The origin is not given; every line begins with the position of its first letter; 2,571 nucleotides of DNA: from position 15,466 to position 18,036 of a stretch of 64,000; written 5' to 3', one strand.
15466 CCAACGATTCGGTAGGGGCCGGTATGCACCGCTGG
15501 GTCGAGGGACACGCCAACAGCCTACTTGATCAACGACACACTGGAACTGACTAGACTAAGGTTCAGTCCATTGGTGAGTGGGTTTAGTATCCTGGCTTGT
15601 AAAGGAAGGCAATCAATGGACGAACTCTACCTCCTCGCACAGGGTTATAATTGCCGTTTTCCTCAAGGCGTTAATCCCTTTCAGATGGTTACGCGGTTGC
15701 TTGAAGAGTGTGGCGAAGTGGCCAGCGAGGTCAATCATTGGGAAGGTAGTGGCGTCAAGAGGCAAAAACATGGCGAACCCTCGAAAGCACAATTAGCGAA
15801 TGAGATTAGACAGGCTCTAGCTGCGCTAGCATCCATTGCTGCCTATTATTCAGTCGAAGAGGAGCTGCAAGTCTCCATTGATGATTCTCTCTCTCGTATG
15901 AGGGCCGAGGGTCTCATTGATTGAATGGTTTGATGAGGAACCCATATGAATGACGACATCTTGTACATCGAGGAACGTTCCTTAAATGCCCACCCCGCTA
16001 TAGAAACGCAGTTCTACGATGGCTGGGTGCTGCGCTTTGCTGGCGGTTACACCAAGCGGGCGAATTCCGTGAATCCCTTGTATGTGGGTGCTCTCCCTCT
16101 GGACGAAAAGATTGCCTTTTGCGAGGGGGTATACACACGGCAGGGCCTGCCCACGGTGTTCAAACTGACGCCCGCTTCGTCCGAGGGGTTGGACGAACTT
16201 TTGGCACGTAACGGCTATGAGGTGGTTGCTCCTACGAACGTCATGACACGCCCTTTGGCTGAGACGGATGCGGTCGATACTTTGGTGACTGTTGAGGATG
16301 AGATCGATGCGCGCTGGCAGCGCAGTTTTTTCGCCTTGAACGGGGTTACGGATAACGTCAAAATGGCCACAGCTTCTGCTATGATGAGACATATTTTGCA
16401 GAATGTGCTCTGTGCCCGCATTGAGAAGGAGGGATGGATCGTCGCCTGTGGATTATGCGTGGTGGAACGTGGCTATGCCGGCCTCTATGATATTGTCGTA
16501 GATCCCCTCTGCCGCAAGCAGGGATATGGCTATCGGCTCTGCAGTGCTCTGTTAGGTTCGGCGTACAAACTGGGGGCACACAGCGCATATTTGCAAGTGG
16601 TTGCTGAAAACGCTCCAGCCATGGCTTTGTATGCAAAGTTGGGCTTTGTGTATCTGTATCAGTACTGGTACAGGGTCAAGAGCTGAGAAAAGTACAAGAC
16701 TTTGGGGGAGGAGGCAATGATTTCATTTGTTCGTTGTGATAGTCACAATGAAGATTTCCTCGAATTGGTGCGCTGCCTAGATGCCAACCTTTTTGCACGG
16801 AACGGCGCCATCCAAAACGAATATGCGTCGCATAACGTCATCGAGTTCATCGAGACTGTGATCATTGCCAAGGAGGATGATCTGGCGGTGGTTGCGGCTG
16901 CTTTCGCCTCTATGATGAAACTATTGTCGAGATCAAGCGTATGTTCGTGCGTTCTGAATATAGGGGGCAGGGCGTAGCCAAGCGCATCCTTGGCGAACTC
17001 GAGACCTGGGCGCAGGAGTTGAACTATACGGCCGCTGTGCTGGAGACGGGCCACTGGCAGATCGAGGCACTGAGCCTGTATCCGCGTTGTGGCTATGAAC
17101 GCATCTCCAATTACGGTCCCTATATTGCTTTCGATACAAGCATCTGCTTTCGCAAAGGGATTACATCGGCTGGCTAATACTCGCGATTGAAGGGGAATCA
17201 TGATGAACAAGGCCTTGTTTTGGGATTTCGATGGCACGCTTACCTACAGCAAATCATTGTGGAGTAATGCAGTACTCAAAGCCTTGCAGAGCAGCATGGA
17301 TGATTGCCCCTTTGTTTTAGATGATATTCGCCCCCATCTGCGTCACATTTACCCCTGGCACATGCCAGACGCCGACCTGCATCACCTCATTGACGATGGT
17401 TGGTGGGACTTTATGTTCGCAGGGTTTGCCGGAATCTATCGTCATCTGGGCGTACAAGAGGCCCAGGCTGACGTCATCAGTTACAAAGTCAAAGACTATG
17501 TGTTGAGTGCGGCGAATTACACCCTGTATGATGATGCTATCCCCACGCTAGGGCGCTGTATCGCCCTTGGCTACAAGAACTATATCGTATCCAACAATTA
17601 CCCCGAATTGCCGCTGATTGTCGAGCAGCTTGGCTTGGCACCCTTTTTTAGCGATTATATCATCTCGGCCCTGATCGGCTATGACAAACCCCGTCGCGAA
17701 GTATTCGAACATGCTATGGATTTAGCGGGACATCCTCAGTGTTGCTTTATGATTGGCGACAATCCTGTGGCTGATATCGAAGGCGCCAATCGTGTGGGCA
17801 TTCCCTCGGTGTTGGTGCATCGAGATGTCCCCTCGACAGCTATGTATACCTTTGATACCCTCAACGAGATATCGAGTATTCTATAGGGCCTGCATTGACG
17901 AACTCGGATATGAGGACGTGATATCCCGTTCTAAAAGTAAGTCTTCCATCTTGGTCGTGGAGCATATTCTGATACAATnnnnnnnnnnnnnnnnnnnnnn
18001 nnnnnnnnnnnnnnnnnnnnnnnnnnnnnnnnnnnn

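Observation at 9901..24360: Roughly 14.5 kb island of small-molecule-modifying and nucleotide-housekeeping enzymes, including a tandem ANT(6)-like / APH pair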

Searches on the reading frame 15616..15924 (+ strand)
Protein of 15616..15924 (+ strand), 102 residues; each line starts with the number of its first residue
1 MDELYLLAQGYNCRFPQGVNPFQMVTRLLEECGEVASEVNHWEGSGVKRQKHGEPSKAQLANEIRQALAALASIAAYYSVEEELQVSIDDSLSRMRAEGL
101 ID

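Call 82: search_solved_structures(query=window:15616-15924:+, max_evalue=1)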
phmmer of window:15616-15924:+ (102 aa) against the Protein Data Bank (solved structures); distinct sequences matched with E-value up to 1: 9.
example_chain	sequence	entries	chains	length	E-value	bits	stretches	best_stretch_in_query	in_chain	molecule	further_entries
5ie9_A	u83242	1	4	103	5.3e-05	26.9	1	9-69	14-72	Nucleotide pyrophosphohydrolase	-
2gta_A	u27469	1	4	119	8.4e-05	26.3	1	10-76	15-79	Hypothetical protein ypjD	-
2qo3_A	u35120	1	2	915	0.036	17.8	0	11-56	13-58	EryAII Erythromycin polyketide synthase modules 3 and 4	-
6c9u_A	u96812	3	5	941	0.04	17.7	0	11-56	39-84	6-deoxyerythronolide-B synthase EryA2, modules 3 and 4 | EryAII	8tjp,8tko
7v1k_A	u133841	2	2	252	0.15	15.9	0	7-68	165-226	Isoform 2 of Nuclear autoantigenic sperm protein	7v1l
7v1m_G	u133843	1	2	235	0.15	15.9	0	7-68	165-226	Isoform 2 of Nuclear autoantigenic sperm protein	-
8tpw_A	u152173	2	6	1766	0.21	15.4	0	11-56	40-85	EryAII,EryAII,EryAII,EryAII,6-deoxyerythronolide-B synthase EryA3, modules 5 and 6 | EryAII,EryAII,EryAII,6-deoxyerythronolide-B synthase EryA3, modules 5 and 6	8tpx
7m7e_B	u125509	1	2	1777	0.24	15.2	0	11-56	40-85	6-deoxyerythronolide-B synthase EryA2, modules 3 and 4,EryAI,6-deoxyerythronolide-B syntha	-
7v6p_A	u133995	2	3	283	0.25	15.1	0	7-68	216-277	Isoform 2 of Nuclear autoantigenic sperm protein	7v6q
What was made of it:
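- Checked: MazG-like 15616-15924 (PDB 5ie9/2gta, E about 5e-5, call 82).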

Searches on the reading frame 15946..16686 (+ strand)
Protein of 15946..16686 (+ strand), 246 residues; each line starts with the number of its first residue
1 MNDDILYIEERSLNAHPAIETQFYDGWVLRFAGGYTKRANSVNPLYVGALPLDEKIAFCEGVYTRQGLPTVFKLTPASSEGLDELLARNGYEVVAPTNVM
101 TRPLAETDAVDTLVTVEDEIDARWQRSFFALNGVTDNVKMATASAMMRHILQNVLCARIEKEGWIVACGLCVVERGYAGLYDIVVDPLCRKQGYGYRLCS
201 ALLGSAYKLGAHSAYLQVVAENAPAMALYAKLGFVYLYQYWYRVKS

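Call 4: search_protein_families(library=pfam, proteins=[window:15946-16686:+], max_evalue=0.01)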
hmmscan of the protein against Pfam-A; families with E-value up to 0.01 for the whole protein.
window:15946-16686:+ (246 aa): 6 families
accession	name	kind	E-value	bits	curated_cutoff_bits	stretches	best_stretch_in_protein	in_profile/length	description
PF24553.2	Rv0428c_C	-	2e-21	77.1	27.2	1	5-241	4-222/224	Probable histone acetyltransferase Rv0428c C-terminal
PF00583.31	Acetyltransf_1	-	8.9e-14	52.2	20.7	1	154-234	34-116/116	Acetyltransferase (GNAT) family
PF13508.13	Acetyltransf_7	-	1.2e-09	38.9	27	1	160-235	9-83/84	Acetyltransferase (GNAT) domain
PF08445.16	FR47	-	2.7e-08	34.1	22.1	1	169-239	14-83/86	FR47-like protein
PF13673.13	Acetyltransf_10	-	4.2e-06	27.2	23.6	1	140-235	16-108/128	Acetyltransferase (GNAT) domain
PF13302.13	Acetyltransf_3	-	0.00043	21.4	25.4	1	102-235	5-138/138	Acetyltransferase (GNAT) domain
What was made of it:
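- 15946..16686 (+): GNAT acetyltransferase 2 (Rv0428c_C-type, 246 aa). PF24553 at E 2e-21 and Acetyltransf_1 at 9e-14 (call 4).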

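Call 7: search_protein_families(library=ncbifam, proteins=[window:15946-16686:+], max_evalue=0.01)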
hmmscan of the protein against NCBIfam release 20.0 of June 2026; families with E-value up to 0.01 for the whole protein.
window:15946-16686:+ (246 aa): 13 families
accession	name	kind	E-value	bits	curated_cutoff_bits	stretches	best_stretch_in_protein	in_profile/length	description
NF049894.1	CG3035_N_ac_Glu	equivalog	6.1e-28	97.9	280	1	2-240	63-295/300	N-acetylglutamate synthase, CG3035 family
TIGR01575.1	rimI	equivalog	3.5e-09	36.9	86.4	1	162-234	40-112/132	ribosomal protein S18-alanine N-acetyltransferase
NF007025.1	PRK09491.1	equivalog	2e-08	34.3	173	1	155-235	40-120/145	ribosomal protein S18-alanine N-acetyltransferase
NF033083.0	AAC_3_I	equivalog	1.6e-06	28.3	200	1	179-234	79-134/145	AAC(3)-I family aminoglycoside N-acetyltransferase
TIGR03448.1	mycothiol_MshD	equivalog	7.1e-05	22.3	163.1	1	180-235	231-286/294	mycothiol synthase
TIGR03103.1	trio_acet_GNAT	equivalog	0.00021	20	569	1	178-240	156-218/547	N-acetylglutaminylglutamine synthetase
NF002959.0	PRK03624.1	equivalog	0.0003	20.5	124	1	179-234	74-129/147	GNAT family acetyltransferase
NF040503.1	resist_ArsN1a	equivalog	0.0028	17.4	170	1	176-234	73-133/159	arsinothricin resistance N-acetyltransferase ArsN1 family A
NF040501.1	resist_ArsN2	equivalog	0.004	16.8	125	1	156-217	28-88/133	arsenic resistance N-acetyltransferase ArsN2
NF040504.1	resist_ArsN1b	equivalog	0.0064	16.3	210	0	184-240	83-139/159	arsinothricin resistance N-acetyltransferase ArsN1 family B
TIGR03827.1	GNAT_ablB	equivalog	0.0064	16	205.1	0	150-236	154-242/266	putative beta-lysine N-acetyltransferase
NF000487.1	stat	exception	0.0079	15.7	420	0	180-236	107-163/189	streptothricin N-acetyltransferase STAT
NF005921.0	PRK07922.1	equivalog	0.0093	15.6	180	0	151-215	45-109/170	amino-acid N-acetyltransferase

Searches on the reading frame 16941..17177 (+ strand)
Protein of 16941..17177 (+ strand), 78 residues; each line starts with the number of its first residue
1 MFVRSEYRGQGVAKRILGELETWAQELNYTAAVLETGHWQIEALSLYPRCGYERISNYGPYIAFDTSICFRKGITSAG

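Call 4: search_protein_families(library=pfam, proteins=[window:16941-17177:+], max_evalue=0.01)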
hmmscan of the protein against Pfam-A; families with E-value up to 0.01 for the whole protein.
window:16941-17177:+ (78 aa): 3 families
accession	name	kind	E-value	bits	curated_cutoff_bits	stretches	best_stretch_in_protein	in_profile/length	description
PF00583.31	Acetyltransf_1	-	1.2e-09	38.8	20.7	1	1-52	65-116/116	Acetyltransferase (GNAT) family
PF13508.13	Acetyltransf_7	-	4.2e-08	33.9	27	1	1-53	34-83/84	Acetyltransferase (GNAT) domain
PF13673.13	Acetyltransf_10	-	1.9e-05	25.1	23.6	1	1-56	57-111/128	Acetyltransferase (GNAT) domain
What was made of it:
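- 16718..17177 (+): GNAT 3, split by a frameshift near 16890-16900. The second matches Acetyltransf_1 at E 1e-9 (call 4).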

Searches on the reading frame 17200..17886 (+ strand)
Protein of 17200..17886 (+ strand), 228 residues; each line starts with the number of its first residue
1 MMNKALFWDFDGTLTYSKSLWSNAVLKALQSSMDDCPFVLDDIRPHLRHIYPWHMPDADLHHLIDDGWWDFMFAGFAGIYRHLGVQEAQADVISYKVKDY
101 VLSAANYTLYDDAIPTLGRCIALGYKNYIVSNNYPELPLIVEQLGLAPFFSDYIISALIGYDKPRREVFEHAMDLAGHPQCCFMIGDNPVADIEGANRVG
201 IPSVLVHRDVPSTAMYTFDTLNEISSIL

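Call 4: search_protein_families(library=pfam, proteins=[window:17200-17886:+], max_evalue=0.01)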
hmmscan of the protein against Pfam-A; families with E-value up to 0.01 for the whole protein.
window:17200-17886:+ (228 aa): 3 families
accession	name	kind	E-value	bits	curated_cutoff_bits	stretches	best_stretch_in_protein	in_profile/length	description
PF00702.32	Hydrolase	-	2.2e-20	74.3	26.4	1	4-200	2-191/191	haloacid dehalogenase-like hydrolase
PF13419.12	HAD_2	-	2e-12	48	23.8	1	8-206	3-178/178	Haloacid dehalogenase-like hydrolase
PF13242.12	Hydrolase_like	-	1.8e-11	44.2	22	1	162-212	3-54/75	HAD-hyrolase-like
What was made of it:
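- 17200..17886 (+): HAD-IA hydrolase. Its last 26 or so codons lie inside the divergent tract. PF00702 at E 2e-20 (call 4).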

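Call 60: search_protein_families(library=ncbifam, proteins=[window:17200-17886:+], max_evalue=0.001)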
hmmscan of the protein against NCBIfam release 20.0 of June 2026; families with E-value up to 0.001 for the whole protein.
window:17200-17886:+ (228 aa): 20 families
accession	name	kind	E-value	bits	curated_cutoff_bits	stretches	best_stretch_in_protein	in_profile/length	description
TIGR02252.1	DREG-2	subfamily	1.8e-21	76.9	155.2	1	55-205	53-203/203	HAD hydrolase, REG-2-like, family IA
TIGR02253.1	CTE7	subfamily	3.7e-19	69.4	169.75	1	3-210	2-198/221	TIGR02253 family HAD-type hydrolase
TIGR02254.1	YjjG_YfnB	equivalog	2.9e-14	53.1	159.9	1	106-228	95-223/223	YjjG family noncanonical pyrimidine nucleotidase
TIGR01549.1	HAD-SF-IA-v1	subfamily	4.2e-13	50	23.3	1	123-200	75-149/149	HAD-IA family hydrolase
NF006976.0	PRK09449.1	equivalog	1.9e-11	43.9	183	1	129-207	115-196/225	pyrimidine 5'-nucleotidase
TIGR01662.1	HAD-SF-IIIA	subfamily_domain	1.4e-08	35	44.6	1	98-208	15-140/141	HAD-IIIA family hydrolase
NF053830.1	RUBPPhHalo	equivalog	5e-08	32.8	330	1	108-210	103-207/234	ribulose-1,5-bisphosphate 5-phosphatase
TIGR01428.1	HAD_type_II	equivalog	1.9e-07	31.3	125.4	1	88-209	71-193/197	haloacid dehalogenase type II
NF052576.1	PymNtasePynAStpc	equivalog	3.4e-07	30.1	350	1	75-205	69-199/229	pyrimidine 5'-nucleotidase PynA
TIGR01668.1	YqeG_hyp_ppase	hypoth_equivalog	5.9e-07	29.2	89.1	1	105-213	40-142/170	YqeG family HAD IIIA-type phosphatase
TIGR01460.1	HAD-SF-IIA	subfamily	1.3e-06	28.4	100.15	1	163-206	197-243/246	HAD-IIA family hydrolase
TIGR01454.1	AHBA_synth_RP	hypoth_equivalog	1.1e-05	25.2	246.65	1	135-204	103-172/205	AHBA synthesis associated protein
NF009695.0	PRK13222.1-2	equivalog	2.8e-05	23.7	225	1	106-205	92-192/226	phosphoglycolate phosphatase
TIGR01509.1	HAD-SF-IA-v3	subfamily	5.1e-05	23.5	29.4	0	127-206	82-154/154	HAD-IA family hydrolase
TIGR01456.1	CECR5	hypoth_equivalog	5.5e-05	22.2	139.25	1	177-210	261-294/321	TIGR01456 family HAD-type hydrolase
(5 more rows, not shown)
